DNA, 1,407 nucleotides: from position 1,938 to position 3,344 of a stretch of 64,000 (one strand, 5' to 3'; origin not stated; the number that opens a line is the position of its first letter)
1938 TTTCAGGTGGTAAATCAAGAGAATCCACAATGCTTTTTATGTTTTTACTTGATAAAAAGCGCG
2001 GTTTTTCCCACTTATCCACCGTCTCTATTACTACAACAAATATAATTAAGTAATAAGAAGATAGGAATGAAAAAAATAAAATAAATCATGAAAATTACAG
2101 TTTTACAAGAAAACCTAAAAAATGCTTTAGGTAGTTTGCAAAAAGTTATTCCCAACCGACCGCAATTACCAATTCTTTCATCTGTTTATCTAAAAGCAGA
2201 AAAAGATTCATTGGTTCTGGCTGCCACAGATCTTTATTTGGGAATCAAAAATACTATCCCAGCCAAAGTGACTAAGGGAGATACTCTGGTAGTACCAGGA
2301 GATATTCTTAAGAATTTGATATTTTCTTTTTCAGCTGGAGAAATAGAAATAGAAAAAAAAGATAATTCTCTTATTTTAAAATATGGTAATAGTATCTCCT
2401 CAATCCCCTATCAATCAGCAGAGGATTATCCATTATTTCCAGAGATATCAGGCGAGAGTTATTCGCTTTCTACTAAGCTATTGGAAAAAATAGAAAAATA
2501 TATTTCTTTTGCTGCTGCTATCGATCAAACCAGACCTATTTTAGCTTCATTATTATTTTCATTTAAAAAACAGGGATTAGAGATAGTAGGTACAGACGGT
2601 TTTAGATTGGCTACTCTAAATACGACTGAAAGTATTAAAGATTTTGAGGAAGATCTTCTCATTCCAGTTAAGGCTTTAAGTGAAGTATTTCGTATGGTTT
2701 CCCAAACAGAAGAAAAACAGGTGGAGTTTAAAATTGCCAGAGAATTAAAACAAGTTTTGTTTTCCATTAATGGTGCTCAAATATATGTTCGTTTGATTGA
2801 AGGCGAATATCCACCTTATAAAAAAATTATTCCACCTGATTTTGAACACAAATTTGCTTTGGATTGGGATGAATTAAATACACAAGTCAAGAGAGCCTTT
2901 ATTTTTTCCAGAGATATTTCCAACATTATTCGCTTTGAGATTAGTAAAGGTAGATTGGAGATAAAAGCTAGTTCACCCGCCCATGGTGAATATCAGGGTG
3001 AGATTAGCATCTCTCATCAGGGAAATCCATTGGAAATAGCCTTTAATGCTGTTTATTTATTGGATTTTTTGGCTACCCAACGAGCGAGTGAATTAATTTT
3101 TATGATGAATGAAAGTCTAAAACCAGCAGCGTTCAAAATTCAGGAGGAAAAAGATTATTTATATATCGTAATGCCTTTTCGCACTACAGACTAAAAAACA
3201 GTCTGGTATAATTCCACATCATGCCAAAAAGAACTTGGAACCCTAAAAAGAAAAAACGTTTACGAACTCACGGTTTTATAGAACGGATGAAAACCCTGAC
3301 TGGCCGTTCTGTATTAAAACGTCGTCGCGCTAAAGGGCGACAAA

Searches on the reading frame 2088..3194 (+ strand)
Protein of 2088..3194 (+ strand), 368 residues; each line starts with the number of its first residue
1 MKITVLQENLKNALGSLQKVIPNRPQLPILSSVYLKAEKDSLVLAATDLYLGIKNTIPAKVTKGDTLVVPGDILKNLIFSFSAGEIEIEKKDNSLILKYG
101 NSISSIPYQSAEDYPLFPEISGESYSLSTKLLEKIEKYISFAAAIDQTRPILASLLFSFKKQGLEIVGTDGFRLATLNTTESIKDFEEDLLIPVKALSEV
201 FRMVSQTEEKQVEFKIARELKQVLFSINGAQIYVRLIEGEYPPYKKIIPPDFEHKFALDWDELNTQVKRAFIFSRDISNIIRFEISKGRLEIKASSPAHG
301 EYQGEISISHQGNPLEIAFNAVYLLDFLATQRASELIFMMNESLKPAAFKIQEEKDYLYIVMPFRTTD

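Call 12: find_encoding_contigs(protein=window:2088-3194:+, flank=10000, max_places=6)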
Protein window:2088-3194:+ (368 aa): 24 contigs read that carry it; 2 places shown.
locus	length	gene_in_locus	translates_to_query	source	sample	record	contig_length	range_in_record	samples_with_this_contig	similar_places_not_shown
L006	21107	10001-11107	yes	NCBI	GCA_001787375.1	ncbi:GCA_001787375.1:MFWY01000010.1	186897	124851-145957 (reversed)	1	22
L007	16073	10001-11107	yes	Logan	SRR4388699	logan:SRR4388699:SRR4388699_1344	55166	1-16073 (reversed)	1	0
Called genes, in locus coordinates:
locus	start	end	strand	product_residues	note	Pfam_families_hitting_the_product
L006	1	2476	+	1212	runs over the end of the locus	PF01551:Peptidase_M23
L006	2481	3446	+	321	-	-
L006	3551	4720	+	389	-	PF12666:PrgI (weak), PF13620:CarboxypepD_reg (weak)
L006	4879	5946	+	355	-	PF26593:TraC-like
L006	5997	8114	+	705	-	PF01935:DUF87, PF12846:AAA_10, PF19044:P-loop_TraG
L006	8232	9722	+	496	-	PF11638:DnaA_N (weak), PF01695:IstB_IS21 (weak), PF00308:Bac_DnaA, PF00004:AAA (weak), PF08299:Bac_DnaA_C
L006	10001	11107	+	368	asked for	PF00712:DNA_pol3_beta, PF02767:DNA_pol3_beta_2, PF02768:DNA_pol3_beta_3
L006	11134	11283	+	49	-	PF00468:Ribosomal_L34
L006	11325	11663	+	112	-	PF00825:Ribonuclease_P (weak)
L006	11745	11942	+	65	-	PF01809:YidD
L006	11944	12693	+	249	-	PF02096:60KD_IMP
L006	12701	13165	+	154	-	PF01424:R3H (weak)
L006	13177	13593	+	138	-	PF00075:RNase_H, PF13456:RVT_3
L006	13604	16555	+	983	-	PF13196:DUF4012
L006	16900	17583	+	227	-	PF01386:Ribosomal_L25p, PF14693:Ribosomal_TL5_C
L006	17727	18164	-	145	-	-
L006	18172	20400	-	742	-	PF00133:tRNA-synt_1, PF09334:tRNA-synt_1g (weak), PF13603:tRNA-synt_1_2, PF09334:tRNA-synt_1g (weak), PF08264:Anticodon_1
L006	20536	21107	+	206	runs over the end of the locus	PF00293:NUDIX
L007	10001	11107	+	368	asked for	PF00712:DNA_pol3_beta, PF02767:DNA_pol3_beta_2, PF02768:DNA_pol3_beta_3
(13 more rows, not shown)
